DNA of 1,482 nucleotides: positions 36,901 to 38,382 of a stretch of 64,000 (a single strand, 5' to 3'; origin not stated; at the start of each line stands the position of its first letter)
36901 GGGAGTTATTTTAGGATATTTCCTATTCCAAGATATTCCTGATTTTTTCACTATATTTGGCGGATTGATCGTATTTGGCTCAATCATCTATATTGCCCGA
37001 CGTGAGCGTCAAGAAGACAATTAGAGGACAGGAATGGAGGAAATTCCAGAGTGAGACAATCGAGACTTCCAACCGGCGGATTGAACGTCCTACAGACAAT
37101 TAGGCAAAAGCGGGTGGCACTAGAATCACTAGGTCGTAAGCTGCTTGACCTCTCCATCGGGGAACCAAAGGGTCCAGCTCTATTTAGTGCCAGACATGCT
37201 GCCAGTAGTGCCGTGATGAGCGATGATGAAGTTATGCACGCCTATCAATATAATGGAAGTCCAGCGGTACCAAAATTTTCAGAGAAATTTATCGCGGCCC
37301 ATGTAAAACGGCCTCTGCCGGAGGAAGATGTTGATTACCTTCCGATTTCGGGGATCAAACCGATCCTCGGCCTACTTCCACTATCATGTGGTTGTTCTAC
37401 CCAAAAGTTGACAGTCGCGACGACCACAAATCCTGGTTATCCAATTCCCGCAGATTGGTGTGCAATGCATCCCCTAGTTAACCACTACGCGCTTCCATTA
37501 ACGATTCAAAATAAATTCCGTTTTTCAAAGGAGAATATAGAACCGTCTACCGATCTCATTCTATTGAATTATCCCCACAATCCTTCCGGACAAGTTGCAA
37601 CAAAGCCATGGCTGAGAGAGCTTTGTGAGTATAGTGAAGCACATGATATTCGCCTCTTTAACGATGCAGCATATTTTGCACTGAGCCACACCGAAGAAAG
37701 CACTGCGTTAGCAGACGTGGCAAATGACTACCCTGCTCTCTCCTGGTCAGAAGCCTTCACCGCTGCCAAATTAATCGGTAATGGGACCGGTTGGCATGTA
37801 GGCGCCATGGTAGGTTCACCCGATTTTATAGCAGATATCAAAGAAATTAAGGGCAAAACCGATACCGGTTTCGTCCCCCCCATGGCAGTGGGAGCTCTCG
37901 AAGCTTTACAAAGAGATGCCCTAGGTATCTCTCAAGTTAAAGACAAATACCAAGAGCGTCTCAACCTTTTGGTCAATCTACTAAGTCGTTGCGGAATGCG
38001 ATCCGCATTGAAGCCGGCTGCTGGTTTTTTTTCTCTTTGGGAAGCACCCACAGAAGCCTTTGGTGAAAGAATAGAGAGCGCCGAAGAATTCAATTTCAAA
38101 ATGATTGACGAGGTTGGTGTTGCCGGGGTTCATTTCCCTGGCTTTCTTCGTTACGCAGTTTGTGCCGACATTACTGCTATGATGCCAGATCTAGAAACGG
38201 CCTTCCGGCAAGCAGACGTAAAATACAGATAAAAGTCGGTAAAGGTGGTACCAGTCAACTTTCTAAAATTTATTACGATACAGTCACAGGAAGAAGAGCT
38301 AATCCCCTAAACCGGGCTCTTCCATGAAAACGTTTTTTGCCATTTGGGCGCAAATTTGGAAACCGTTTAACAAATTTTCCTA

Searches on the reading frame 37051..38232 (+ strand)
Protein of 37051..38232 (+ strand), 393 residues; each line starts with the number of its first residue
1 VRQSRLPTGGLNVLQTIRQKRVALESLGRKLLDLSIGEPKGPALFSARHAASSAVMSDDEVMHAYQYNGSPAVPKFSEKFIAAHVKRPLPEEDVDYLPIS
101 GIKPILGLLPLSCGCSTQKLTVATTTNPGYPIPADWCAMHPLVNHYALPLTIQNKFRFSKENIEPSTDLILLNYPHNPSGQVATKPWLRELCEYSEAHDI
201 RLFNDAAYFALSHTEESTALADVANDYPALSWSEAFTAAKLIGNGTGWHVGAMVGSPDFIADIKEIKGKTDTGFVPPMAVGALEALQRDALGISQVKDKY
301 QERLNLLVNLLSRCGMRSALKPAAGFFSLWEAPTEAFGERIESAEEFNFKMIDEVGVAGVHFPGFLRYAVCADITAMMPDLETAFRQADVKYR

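Call 3: search_protein_families(library=pfam, proteins=[window:37051-38232:+])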
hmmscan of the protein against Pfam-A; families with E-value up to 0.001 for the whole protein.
window:37051-38232:+ (393 aa): 1 family
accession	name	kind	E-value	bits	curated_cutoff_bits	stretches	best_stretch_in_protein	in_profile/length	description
PF00155.27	Aminotran_1_2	-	7.6e-21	75.1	19.7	1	30-376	2-351/361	Aminotransferase class I and II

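Call 4: search_protein_families(library=ncbifam, proteins=[window:37051-38232:+])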
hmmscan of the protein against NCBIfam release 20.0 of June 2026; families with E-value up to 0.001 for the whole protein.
window:37051-38232:+ (393 aa): 49 families (the best 25 are shown)
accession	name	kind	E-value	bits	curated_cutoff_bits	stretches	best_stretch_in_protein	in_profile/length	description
NF004937.0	PRK06290.1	equivalog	6.3e-35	120.7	585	1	19-372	33-384/410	LL-diaminopimelate aminotransferase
NF006756.0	PRK09276.1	subfamily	1.1e-27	97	507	1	15-358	17-349/387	LL-diaminopimelate aminotransferase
TIGR03540.1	DapC_direct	equivalog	1.4e-27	96.7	593.25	1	15-359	15-348/383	LL-diaminopimelate aminotransferase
NF005815.0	PRK07681.1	equivalog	2.3e-24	86.2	545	1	21-357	24-348/399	LL-diaminopimelate aminotransferase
NF005613.0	PRK07366.1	equivalog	1.6e-23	83.3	486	1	5-364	6-357/391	LL-diaminopimelate aminotransferase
NF005977.0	PRK08068.1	subfamily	1e-22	81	494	1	62-336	63-334/391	transaminase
NF041364.1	GntC_guanitoxin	equivalog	1.4e-22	80.1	415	1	128-335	92-302/356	guanitoxin biosynthesis PLP-dependent (S)-gamma-hydroxy-L-arginine cyclodehydratase GntC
NF004611.0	PRK05942.1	equivalog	6.6e-21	74.7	628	1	26-392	32-393/394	aspartate aminotransferase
NF006033.0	PRK08175.1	equivalog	2.7e-20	72.7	647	1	2-359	12-358/407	alanine transaminase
NF006387.0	PRK08636.1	equivalog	6.2e-19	68.3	675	1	154-361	152-364/403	LL-diaminopimelate aminotransferase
NF006604.0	PRK09148.1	equivalog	7.8e-19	67.9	648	1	120-358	117-352/406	LL-diaminopimelate aminotransferase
TIGR03537.1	DapC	equivalog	5e-18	65.2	453.6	1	30-334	1-297/350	succinyldiaminopimelate transaminase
NF041091.1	asp_aminotase_Arch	equivalog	8.9e-18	64.3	550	1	160-368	154-355/376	aspartate aminotransferase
NF005855.0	PRK07777.1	equivalog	7.4e-16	58.4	553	1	160-365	157-355/391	pyridoxal phosphate-dependent aminotransferase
TIGR03539.1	DapC_actino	equivalog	7.8e-15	54.8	355.65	1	29-335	21-308/357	succinyldiaminopimelate transaminase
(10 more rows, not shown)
